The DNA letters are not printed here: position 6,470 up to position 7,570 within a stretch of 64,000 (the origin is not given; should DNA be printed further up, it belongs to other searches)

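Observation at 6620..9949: Hydrogenase small subunit plus HyhB/HyhG-like diaphorase plus cNMP-binding protein, with no catalytic large subunit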

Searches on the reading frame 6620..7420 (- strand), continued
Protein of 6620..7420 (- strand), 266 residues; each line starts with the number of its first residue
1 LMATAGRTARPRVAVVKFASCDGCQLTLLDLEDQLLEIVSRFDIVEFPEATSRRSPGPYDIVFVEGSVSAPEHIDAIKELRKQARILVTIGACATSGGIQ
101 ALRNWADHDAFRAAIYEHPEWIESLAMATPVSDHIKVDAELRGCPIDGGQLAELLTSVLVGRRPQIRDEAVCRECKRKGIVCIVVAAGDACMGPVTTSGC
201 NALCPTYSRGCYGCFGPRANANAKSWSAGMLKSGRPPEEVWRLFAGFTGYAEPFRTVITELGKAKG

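Call 28: search_solved_structures(query=window:6620-7420:-, max_evalue=0.001, show_alignments=1)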
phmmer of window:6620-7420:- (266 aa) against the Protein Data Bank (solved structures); distinct sequences matched with E-value up to 0.001: 12.
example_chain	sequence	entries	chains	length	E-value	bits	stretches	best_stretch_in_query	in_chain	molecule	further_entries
9e1j_A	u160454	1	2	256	2.2e-40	141.8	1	12-257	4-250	Sulfhydrogenase 1 subunit delta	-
9e15_A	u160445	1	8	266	2.3e-40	141.7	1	11-255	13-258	Sulfhydrogenase 1 subunit delta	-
9nez_A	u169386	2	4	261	2.4e-40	141.7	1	11-257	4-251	Sulfhydrogenase 1 subunit delta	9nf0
5odc_E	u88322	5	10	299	2.3e-26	95.8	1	12-178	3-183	Methyl-viologen reducing hydrogenase subunit G | Methyl-viologen reducing hydrogenase, subunit G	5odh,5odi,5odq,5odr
9sfi_I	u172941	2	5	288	3.5e-23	85.4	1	11-177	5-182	F420-non-reducing hydrogenase small subunit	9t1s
9sw2_E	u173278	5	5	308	3.7e-23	85.3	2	13-178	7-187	F420-non-reducing hydrogenase subunit G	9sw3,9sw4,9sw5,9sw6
5xf9_C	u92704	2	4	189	6.6e-19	71.4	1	10-165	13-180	NAD-reducing hydrogenase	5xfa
7t2r_E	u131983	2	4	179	6.5e-17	64.9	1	9-170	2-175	NiFe hydrogenase small subunit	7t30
9r51_C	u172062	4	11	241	5.7e-11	45.4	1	12-207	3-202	F420-reducing [NiFe]-hydrogenase from Methanothermococcus thermolithotrophicus subunit gam | F420-reducing [NiFe]-hydrogenase from Methanothermococcus thermolit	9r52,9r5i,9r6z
6qii_G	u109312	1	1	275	1.6e-09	40.6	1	10-147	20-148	Coenzyme F420 hydrogenase subunit gamma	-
6qgr_G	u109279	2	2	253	2e-09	40.3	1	12-147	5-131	Coenzyme F420 hydrogenase subunit gamma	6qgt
3zfs_B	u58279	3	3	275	9.4e-09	38.1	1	5-157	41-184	F420-REDUCING HYDROGENASE, SUBUNIT GAMMA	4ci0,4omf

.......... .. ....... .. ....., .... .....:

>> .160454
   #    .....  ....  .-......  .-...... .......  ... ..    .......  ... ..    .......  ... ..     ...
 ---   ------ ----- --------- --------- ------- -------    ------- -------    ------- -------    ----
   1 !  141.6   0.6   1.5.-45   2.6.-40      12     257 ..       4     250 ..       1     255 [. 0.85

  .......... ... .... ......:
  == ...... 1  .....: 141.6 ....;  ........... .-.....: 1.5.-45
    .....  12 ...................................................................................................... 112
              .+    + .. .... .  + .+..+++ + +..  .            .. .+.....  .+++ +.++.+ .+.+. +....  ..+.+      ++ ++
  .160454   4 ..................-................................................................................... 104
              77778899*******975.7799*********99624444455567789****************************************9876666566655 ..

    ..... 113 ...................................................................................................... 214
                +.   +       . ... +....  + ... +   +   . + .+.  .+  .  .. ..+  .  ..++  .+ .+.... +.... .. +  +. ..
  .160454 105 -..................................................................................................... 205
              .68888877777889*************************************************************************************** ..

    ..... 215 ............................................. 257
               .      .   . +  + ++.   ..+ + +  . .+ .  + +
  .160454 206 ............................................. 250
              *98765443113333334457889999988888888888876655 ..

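Call 44: find_homologous_proteins(query=L087:8902-10284:+, max_evalue=1e-20)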
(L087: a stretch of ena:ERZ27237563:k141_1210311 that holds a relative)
Query L087:8902-10284:+ (460 aa): 8000 proteins with E <= 1e-20 among 8000 candidates; the best 120 are listed.
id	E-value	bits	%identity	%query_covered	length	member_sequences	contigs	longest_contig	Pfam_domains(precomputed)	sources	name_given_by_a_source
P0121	0.0e+0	1016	99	100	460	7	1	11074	PF00374.25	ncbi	-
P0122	3.5e-271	918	93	95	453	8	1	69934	PF00374.25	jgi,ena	-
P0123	7.8e-247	838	82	97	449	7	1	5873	PF00374.25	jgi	-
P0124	3.9e-245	832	83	97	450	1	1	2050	PF00374.25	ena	-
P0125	2.8e-242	823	83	94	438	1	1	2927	PF00374.25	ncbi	-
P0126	2.3e-240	816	81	98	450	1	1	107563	PF00374.25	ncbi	-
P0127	3.1e-235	799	83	94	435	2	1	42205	PF00374.25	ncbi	-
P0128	7.0e-235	798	80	97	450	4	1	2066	PF00374.25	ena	-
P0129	6.1e-232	789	82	93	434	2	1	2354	PF00374.25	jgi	jgi:sulfhydrogenase subunit alpha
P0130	1.0e-225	768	77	97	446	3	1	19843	PF00374.25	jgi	jgi:sulfhydrogenase subunit alpha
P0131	1.3e-222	758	77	96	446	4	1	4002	PF00374.25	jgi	-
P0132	2.2e-222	757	79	93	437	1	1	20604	PF00374.25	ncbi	ncbi:MAG TPA: Ni/Fe hydrogenase subunit alpha [Candidatus Limnocylindrales bacterium]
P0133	2.6e-222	757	77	95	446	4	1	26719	PF00374.25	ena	-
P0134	3.5e-222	756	75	98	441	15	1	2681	PF00374.25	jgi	jgi:sulfhydrogenase subunit alpha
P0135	7.8e-222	755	78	95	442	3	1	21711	PF00374.25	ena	-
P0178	3.1e-208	710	73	97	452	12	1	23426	PF00374.25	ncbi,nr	ncbi:MAG TPA: Ni/Fe hydrogenase subunit alpha [Candidatus Limnocylindrales bacterium]|nr:Ni/Fe hydro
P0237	5.4e-203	693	71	93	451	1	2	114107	PF00374.25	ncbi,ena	-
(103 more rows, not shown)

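Call 47: find_related_loci(query=window:6620-7420:-, collection=metagenome_contigs, flank=6000)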
Query window:6620-7420:- (266 aa) in metagenome_contigs; peptide patterns used: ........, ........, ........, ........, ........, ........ (x = any residue, [..] = any of these).
600 stretches matched a pattern (row limit reached: there are more); 581 encode a relative of the query (tblastn E <= 1e-3); the best 80 are kept; 80 distinct loci.
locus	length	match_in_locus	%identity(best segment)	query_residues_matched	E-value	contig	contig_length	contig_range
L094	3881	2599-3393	96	1-265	0e+0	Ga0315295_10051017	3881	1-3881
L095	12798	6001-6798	89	1-266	1e-154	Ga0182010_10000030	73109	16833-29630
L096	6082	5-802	89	1-266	1e-154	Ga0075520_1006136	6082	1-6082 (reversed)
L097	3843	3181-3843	94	1-221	5e-135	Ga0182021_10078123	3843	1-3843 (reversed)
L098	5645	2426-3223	67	1-265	7e-115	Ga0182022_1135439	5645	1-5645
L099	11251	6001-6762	67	13-265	1e-111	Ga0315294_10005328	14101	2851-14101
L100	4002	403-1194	65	1-265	1e-110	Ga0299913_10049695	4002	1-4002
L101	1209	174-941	68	8-262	1e-117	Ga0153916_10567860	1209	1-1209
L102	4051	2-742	67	20-266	1e-107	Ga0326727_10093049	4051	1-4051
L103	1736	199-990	61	3-266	5e-109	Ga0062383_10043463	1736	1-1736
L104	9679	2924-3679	65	10-260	9e-103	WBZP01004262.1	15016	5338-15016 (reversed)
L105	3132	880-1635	63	13-266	2e-103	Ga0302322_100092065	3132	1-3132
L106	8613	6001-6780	61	1-260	3e-101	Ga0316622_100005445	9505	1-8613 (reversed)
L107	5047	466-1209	56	8-255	3e-96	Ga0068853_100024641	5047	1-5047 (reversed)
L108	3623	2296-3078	53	1-255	1e-95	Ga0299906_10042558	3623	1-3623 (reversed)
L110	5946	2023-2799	65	1-258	6e-94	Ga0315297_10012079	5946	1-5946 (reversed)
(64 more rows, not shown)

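Call 57: list_cluster_members(proteins=[P0028, P0132, P0178, P0009, P0017, P0020, P0021, P0027, P0029, P0026])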
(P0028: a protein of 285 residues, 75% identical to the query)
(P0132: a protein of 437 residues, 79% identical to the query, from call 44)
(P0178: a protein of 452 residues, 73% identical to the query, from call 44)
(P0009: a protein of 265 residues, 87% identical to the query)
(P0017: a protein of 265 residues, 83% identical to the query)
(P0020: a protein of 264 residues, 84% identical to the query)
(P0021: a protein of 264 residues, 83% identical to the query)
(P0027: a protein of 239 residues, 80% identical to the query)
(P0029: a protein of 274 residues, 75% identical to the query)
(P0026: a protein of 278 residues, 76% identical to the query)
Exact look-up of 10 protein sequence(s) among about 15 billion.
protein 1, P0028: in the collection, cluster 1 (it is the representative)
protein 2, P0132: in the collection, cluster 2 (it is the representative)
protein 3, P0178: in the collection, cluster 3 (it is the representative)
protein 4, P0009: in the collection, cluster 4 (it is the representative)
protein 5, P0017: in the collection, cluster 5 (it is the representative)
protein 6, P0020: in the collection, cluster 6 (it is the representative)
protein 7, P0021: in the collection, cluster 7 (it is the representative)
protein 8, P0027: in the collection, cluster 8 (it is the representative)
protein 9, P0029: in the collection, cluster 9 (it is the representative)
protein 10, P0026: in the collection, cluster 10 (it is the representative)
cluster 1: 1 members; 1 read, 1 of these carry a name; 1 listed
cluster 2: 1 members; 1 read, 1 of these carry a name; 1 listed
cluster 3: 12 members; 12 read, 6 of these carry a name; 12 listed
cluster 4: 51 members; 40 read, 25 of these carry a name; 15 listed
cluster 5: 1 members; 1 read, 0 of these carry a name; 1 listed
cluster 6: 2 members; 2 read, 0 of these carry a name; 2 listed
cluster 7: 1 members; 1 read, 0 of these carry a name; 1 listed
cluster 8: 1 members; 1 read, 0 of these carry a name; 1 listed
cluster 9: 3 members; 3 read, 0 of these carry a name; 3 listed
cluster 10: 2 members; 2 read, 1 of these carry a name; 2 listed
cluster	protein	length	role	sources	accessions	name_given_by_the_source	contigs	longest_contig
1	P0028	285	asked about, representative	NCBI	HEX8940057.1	MAG TPA: hypothetical protein VF763_07825 [Candidatus Limnocylindrales bacterium]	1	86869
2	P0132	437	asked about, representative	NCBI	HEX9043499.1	MAG TPA: Ni/Fe hydrogenase subunit alpha [Candidatus Limnocylindrales bacterium]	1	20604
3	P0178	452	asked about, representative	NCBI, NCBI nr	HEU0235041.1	MAG TPA: Ni/Fe hydrogenase subunit alpha [Candidatus Limnocylindrales bacterium] | Ni/Fe hydrogenase subunit alpha [Candidatus Limnocylindrales bacterium]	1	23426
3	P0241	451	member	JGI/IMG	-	coenzyme F420-reducing hydrogenase alpha subunit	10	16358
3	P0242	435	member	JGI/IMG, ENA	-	coenzyme F420-reducing hydrogenase alpha subunit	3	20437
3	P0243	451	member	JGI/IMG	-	coenzyme F420-reducing hydrogenase alpha subunit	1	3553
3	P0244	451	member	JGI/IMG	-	coenzyme F420-reducing hydrogenase alpha subunit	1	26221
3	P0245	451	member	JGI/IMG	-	coenzyme F420-reducing hydrogenase alpha subunit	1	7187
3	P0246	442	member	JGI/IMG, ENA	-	-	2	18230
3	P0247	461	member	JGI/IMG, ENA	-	-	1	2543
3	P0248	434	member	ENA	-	-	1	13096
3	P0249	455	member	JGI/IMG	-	-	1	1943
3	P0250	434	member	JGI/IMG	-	-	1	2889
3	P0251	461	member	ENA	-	-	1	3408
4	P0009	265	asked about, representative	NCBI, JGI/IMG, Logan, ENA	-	coenzyme F420-reducing hydrogenase gamma subunit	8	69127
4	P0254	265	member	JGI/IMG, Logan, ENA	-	coenzyme F420-reducing hydrogenase gamma subunit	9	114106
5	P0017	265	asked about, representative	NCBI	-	-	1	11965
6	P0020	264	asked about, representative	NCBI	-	-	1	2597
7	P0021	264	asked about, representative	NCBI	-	-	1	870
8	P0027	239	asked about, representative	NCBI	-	-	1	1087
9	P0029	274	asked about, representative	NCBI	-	-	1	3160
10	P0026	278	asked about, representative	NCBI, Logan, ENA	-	-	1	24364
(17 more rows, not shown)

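Call 67: find_encoding_contigs(protein=P0237, flank=10000, max_places=3)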
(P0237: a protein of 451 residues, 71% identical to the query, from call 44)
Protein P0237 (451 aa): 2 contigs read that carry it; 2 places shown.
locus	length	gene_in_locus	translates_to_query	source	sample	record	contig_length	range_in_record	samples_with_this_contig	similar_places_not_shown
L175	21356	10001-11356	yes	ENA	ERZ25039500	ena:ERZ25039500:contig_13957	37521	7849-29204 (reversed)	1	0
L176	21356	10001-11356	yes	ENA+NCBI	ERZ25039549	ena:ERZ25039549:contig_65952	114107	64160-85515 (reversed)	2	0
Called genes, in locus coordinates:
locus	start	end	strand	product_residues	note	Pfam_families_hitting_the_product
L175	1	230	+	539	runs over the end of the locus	PF01590:GAF, PF13185:GAF_2, PF13492:GAF_3 (faint), PF07730:HisKA_3 (weak), PF13581:HATPase_c_2 (weak), PF02518:HATPase_c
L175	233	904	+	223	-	PF00072:Response_reg, PF08281:Sigma70_r4_2, PF00196:GerE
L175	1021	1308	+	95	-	PF04075:F420H2_quin_red (weak)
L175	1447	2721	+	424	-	PF02550:AcetylCoA_hydro, PF13336:AcetylCoA_hyd_C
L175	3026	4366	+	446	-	-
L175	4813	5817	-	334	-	PF08240:ADH_N, PF00107:ADH_zinc_N (faint)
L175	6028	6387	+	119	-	-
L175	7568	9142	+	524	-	PF13746:Fer4_18 (faint), PF12838:Fer4_7 (faint), PF13183:Fer4_8 (faint), PF13237:Fer4_10 (faint), PF17179:Fer4_22, PF00175:NAD_binding_1, PF10418:DHODB_Fe-S_bind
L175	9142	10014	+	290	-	PF01058:Oxidored_q6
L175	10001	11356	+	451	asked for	PF00374:NiFeSe_Hases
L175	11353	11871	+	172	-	-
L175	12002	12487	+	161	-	PF00571:CBS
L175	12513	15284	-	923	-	PF00690:Cation_ATPase_N, PF00122:E1-E2_ATPase, PF00702:Hydrolase, PF13246:Cation_ATPase, PF00689:Cation_ATPase_C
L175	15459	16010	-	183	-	PF01558:POR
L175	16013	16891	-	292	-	PF02775:TPP_enzyme_C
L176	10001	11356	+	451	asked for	PF00374:NiFeSe_Hases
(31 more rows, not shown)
